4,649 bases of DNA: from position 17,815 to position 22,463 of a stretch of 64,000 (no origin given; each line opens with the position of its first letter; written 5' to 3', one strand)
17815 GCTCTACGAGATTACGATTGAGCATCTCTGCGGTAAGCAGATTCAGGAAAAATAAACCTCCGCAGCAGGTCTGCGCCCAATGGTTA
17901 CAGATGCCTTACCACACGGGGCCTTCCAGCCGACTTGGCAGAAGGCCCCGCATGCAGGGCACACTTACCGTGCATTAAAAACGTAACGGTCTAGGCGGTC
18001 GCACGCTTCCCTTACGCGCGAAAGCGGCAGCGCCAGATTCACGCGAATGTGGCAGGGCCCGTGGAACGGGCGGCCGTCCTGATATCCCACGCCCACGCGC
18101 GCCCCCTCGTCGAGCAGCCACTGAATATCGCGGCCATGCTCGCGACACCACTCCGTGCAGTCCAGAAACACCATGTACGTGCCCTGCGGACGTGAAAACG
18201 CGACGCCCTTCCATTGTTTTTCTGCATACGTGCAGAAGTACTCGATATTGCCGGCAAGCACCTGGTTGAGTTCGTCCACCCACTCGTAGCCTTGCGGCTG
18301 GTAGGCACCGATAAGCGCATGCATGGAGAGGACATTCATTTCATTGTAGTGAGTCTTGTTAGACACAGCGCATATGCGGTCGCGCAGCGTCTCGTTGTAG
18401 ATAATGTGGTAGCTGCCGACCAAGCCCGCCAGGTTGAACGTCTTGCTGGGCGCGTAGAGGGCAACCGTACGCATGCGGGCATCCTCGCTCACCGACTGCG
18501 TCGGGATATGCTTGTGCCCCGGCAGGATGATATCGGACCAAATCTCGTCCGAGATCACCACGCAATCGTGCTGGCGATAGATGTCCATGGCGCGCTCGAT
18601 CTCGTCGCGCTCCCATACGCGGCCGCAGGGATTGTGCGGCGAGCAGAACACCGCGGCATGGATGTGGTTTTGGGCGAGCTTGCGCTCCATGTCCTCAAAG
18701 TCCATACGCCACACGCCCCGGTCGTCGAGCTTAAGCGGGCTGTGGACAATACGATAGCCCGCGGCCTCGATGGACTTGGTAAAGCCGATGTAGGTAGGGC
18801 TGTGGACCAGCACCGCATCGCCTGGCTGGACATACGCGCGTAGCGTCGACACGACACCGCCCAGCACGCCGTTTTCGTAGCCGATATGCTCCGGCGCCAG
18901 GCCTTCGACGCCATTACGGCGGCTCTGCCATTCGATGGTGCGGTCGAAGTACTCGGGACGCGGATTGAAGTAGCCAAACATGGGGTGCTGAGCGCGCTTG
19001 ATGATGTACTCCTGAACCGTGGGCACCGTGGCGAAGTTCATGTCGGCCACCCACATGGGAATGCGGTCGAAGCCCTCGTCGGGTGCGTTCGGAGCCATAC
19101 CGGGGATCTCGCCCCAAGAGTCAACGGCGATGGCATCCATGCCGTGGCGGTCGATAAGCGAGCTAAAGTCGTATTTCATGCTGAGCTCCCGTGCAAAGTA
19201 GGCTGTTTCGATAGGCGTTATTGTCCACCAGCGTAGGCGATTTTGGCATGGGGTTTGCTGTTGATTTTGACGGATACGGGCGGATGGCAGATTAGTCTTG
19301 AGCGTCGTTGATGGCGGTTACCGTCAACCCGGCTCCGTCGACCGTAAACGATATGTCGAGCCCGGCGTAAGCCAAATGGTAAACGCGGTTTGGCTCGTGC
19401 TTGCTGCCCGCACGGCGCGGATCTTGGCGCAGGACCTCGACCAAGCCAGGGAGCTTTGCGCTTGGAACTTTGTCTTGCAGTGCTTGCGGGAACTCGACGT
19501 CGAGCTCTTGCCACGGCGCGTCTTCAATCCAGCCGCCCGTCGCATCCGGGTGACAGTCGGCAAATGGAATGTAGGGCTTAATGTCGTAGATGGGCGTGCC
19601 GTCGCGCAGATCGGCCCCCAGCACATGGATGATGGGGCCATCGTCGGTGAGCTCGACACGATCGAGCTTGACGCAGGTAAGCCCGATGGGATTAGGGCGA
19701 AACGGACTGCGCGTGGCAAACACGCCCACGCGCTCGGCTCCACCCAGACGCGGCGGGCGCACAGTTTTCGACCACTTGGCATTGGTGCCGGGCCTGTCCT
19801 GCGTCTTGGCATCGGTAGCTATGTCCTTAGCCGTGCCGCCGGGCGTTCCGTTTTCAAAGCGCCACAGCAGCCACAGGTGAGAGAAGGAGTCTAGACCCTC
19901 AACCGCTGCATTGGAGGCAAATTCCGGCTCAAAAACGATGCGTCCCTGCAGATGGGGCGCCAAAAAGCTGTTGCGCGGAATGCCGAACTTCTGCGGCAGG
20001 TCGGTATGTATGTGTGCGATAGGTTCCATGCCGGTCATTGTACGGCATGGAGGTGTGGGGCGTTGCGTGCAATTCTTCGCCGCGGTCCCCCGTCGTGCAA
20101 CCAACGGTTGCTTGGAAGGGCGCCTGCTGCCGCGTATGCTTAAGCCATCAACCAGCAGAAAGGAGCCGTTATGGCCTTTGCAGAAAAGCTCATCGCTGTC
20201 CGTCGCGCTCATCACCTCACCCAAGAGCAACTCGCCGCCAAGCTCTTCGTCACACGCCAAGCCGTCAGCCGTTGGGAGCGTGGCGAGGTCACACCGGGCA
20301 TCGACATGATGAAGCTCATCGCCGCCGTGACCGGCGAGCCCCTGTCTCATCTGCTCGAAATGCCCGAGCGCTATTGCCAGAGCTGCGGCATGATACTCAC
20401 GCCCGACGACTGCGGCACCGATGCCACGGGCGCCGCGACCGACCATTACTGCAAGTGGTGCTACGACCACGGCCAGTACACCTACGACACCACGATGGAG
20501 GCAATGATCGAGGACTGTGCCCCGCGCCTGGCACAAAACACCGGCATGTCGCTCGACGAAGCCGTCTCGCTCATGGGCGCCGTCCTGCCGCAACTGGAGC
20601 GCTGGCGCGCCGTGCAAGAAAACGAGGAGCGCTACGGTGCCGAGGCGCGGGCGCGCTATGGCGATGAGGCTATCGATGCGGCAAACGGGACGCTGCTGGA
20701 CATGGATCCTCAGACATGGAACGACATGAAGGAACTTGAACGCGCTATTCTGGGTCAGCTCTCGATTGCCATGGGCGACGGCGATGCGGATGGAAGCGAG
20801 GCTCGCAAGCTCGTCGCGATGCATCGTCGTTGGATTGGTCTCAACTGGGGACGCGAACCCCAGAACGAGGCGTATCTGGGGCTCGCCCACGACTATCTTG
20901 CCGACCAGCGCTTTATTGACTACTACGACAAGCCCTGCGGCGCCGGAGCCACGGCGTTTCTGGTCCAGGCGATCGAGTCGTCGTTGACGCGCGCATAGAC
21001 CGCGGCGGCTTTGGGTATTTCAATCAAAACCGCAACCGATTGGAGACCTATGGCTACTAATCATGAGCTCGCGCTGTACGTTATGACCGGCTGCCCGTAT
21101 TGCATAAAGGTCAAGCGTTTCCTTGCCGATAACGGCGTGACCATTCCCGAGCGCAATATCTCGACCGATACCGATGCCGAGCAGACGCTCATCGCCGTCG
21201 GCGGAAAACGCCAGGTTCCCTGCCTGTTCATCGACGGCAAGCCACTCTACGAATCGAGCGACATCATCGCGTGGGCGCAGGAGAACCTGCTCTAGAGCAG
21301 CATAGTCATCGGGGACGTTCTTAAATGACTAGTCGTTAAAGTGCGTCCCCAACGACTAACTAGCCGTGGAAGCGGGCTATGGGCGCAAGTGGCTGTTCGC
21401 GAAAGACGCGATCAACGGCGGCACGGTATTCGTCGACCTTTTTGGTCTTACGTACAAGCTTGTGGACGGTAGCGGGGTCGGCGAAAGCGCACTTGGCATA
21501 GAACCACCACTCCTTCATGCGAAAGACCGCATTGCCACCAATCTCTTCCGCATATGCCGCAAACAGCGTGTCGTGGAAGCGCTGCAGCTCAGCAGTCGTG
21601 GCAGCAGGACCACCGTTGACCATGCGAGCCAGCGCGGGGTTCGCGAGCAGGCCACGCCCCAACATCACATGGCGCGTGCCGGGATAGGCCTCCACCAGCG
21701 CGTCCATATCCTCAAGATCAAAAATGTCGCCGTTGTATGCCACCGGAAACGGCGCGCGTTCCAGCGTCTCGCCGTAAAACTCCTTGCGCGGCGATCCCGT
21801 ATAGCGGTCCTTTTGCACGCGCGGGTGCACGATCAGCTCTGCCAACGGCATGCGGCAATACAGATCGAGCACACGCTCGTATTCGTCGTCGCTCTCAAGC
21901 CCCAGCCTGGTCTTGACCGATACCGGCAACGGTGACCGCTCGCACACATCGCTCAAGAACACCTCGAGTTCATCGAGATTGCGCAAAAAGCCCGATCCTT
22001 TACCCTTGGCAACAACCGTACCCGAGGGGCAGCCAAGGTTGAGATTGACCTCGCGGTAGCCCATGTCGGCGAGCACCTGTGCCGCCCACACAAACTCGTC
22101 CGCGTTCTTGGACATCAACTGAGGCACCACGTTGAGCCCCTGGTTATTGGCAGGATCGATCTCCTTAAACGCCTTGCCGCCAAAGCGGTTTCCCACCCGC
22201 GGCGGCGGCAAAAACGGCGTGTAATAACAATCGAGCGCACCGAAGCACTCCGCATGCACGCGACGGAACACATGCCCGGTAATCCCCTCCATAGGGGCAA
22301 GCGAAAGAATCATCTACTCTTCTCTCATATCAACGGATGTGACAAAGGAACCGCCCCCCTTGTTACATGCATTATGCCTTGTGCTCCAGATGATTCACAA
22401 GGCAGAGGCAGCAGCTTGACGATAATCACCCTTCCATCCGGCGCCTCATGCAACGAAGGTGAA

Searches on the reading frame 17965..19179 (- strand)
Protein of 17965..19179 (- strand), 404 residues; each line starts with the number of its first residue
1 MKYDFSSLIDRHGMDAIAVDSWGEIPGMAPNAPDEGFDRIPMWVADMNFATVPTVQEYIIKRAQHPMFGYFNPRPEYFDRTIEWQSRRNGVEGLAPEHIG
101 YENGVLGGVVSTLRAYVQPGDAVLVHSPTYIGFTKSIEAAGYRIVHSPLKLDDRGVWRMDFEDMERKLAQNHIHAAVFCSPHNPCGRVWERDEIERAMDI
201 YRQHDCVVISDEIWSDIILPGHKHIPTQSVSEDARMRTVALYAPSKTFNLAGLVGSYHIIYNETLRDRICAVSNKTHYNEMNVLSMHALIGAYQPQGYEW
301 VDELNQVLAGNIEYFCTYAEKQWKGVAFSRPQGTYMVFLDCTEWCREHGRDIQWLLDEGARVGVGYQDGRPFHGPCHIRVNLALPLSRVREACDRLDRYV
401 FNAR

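Call 26: search_protein_families(library=pfam, proteins=[window:17965-19179:-], max_evalue=0.0001)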
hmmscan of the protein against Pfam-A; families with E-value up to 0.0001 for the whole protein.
window:17965-19179:- (404 aa): 1 family
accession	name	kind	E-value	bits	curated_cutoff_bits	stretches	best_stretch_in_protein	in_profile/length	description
PF00155.27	Aminotran_1_2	-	7.4e-32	111.4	19.7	1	48-396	12-361/361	Aminotransferase class I and II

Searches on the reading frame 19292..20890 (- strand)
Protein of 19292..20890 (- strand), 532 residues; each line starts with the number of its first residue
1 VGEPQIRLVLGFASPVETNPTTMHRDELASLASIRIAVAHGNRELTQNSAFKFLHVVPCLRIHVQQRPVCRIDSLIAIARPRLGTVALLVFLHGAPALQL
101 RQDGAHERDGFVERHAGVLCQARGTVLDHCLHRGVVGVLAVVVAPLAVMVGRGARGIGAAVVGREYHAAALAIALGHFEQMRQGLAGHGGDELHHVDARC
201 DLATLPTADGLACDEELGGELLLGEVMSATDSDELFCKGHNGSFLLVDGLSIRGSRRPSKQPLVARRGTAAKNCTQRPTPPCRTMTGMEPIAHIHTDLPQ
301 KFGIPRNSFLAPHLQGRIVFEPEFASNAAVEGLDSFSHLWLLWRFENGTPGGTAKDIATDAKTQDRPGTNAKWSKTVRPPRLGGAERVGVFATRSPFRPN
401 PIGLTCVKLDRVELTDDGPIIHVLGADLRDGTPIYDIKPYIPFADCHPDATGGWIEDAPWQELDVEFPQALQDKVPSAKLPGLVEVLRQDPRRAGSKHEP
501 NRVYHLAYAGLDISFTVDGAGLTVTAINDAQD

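Call 25: search_protein_families(library=pfam, proteins=[window:19292-20890:-], max_evalue=0.0001)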
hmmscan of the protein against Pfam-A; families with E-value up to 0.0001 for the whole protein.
window:19292-20890:- (532 aa): 2 families
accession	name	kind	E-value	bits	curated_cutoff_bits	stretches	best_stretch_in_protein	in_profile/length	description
PF01980.22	TrmO_N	-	2.6e-39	134.5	26.8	1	303-445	1-116/116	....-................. O N-terminal domain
PF18389.7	TrmO_C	-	1.2e-05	25.8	27.1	1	462-518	2-65/65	TrmO C-terminal domain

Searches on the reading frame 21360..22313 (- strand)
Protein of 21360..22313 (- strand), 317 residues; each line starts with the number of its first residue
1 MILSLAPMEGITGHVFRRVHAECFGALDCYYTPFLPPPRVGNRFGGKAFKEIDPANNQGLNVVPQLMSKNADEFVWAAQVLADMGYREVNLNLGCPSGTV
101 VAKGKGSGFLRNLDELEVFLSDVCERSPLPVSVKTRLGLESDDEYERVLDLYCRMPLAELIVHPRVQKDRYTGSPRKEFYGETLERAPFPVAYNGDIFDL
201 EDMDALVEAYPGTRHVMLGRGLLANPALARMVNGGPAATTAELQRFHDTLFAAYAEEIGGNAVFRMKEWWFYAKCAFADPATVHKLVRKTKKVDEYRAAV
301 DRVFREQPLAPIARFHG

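Call 26: search_protein_families(library=pfam, proteins=[window:21360-22313:-], max_evalue=0.0001)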
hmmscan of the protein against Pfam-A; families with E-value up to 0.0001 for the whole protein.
window:21360-22313:- (317 aa): 1 family
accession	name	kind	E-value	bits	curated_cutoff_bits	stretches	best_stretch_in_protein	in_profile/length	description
PF01207.24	Dus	-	3.7e-36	125.3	20.4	1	5-272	2-277/311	Dihydrouridine synthase (Dus)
